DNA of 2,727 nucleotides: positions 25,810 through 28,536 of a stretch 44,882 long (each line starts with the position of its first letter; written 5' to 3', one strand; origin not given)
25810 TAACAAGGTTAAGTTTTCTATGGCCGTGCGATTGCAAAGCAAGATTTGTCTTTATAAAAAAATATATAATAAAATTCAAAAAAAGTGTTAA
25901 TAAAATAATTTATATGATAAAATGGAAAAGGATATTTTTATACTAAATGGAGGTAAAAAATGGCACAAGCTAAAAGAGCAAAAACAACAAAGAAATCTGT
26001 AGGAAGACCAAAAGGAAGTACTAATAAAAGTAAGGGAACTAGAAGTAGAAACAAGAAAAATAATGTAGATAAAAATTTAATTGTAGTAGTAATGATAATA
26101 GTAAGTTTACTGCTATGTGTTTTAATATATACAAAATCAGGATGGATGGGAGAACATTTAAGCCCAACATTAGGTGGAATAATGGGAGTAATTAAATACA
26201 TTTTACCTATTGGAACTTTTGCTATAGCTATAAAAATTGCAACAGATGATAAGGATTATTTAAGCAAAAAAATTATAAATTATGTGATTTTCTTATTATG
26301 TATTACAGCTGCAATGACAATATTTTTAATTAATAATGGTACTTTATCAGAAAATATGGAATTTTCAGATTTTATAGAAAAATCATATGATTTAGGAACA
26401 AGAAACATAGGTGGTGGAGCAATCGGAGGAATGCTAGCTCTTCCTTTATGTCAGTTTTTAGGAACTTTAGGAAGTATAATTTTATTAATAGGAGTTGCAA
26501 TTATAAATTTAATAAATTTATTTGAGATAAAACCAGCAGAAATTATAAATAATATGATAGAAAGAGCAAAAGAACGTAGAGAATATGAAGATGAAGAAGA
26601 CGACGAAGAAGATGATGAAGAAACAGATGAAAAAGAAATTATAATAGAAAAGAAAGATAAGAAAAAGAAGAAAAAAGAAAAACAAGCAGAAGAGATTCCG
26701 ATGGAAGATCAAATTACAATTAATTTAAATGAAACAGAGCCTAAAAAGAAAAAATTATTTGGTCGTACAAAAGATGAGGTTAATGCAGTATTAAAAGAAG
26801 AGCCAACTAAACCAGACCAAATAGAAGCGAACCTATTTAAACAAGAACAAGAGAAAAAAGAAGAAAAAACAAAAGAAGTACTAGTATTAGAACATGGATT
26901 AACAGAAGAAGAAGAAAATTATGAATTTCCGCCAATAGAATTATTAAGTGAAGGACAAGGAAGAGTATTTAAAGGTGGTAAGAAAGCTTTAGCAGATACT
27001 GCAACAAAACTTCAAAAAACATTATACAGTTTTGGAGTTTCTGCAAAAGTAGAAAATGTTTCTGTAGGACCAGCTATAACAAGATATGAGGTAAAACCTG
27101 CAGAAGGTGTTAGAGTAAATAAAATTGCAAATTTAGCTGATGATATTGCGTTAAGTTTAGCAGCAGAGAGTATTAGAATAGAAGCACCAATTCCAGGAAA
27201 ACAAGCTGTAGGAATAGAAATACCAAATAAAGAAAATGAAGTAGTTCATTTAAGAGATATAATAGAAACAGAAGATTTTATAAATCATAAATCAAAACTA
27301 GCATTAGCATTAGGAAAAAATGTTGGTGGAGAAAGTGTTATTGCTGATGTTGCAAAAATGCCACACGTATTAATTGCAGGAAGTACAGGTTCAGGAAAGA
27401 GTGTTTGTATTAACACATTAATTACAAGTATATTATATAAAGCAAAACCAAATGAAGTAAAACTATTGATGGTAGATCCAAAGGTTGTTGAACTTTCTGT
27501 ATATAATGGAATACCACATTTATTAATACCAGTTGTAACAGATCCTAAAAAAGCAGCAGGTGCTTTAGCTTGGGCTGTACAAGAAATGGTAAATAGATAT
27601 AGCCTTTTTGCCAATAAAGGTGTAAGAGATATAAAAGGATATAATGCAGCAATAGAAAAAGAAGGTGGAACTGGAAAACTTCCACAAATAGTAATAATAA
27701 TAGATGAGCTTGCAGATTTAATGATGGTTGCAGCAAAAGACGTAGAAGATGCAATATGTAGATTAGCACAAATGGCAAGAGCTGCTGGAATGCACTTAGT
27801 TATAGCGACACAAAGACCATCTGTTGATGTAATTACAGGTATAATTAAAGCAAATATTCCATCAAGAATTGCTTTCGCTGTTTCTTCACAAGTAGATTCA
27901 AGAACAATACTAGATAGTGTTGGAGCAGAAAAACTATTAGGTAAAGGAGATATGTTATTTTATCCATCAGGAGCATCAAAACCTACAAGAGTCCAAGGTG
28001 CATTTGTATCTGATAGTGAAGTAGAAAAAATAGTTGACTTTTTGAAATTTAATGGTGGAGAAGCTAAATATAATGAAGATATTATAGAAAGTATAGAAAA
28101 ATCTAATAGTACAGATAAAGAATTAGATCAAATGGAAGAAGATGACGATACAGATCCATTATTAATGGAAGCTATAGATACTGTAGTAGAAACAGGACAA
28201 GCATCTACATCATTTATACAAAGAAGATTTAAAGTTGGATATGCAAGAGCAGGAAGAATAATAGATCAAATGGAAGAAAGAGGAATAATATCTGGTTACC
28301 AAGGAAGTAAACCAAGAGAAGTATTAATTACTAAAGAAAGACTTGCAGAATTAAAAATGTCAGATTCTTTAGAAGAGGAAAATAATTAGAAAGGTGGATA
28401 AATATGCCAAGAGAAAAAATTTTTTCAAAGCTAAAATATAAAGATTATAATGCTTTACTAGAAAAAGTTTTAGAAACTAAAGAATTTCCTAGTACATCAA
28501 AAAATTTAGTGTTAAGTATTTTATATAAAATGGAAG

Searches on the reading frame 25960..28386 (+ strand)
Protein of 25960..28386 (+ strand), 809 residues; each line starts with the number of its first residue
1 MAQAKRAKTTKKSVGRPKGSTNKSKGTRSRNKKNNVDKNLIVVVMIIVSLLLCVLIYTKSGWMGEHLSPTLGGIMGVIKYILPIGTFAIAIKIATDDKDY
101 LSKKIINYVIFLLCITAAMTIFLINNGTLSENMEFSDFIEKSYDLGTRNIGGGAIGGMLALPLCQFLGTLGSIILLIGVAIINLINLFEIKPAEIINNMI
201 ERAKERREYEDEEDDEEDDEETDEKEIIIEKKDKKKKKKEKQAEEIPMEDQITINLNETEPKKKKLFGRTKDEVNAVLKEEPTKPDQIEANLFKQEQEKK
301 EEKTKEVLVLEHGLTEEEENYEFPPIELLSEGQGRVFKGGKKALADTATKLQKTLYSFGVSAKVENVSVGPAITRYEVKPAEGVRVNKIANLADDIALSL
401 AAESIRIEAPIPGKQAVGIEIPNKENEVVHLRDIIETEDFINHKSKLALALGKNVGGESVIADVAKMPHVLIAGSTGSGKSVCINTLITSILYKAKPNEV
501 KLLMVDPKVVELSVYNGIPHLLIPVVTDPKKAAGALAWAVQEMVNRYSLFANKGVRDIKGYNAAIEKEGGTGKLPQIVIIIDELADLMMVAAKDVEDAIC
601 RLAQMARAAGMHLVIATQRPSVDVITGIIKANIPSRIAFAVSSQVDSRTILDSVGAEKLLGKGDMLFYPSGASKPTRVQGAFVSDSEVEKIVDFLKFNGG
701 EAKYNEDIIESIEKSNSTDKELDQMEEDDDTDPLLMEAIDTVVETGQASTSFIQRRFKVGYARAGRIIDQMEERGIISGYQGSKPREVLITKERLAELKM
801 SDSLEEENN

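Call 61: find_encoding_contigs(protein=window:25960-28386:+, flank=10000, max_places=1)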
Protein window:25960-28386:+ (809 aa): 20 contigs read that carry it; 1 place shown.
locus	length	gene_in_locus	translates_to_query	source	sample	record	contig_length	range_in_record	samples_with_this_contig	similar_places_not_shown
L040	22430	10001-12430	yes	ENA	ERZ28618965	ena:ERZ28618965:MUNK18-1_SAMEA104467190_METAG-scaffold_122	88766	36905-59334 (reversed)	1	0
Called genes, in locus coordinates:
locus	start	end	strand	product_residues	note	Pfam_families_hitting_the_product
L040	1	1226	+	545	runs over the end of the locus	PF00118:Cpn60_TCP1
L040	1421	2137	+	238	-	-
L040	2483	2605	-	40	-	-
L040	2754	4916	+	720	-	PF02518:HATPase_c, PF13589:HATPase_c_3, PF01119:DNA_mis_repair, PF08676:MutL_C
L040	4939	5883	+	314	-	PF01745:IPT, PF01715:IPPT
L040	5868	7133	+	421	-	PF26018:BSH_RND_rel, PF26012:HH_RND_rel, PF26011:Beta-barrel_RND_rel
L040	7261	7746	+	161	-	PF04472:SepF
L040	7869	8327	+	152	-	PF05103:DivIVA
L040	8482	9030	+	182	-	PF03602:Cons_hypoth95, PF05175:MTS, PF10294:Methyltransf_16 (weak), PF01564:Spermine_synth (weak), PF02005:TRM, PF02086:MethyltransfD12 (faint), PF02475:TRM5-TYW2_MTfase (weak), PF13847:Methyltransf_31, +1 more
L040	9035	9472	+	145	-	-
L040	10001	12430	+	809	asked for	PF13491:FtsK_4TM (weak), PF17854:FtsK_alpha, PF01580:FtsK_SpoIIIE, PF09397:FtsK_gamma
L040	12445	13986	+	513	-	-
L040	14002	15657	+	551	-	PF00753:Lactamase_B, PF16661:Lactamase_B_6 (weak), PF23023:Anti-Pycsar_Apyc1 (weak), PF12706:Lactamase_B_2 (faint), PF10996:Beta-Casp, PF07521:RMMBL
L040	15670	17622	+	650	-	PF00723:Glyco_hydro_15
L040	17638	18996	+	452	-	PF18073:Zn_ribbon_LapB, PF00154:RecA_N (weak), PF13481:AAA_25, PF03796:DnaB_C, PF06745:ATPase, PF23442:DUF7125 (weak), PF06745:ATPase (weak), PF13541:ChlI, +2 more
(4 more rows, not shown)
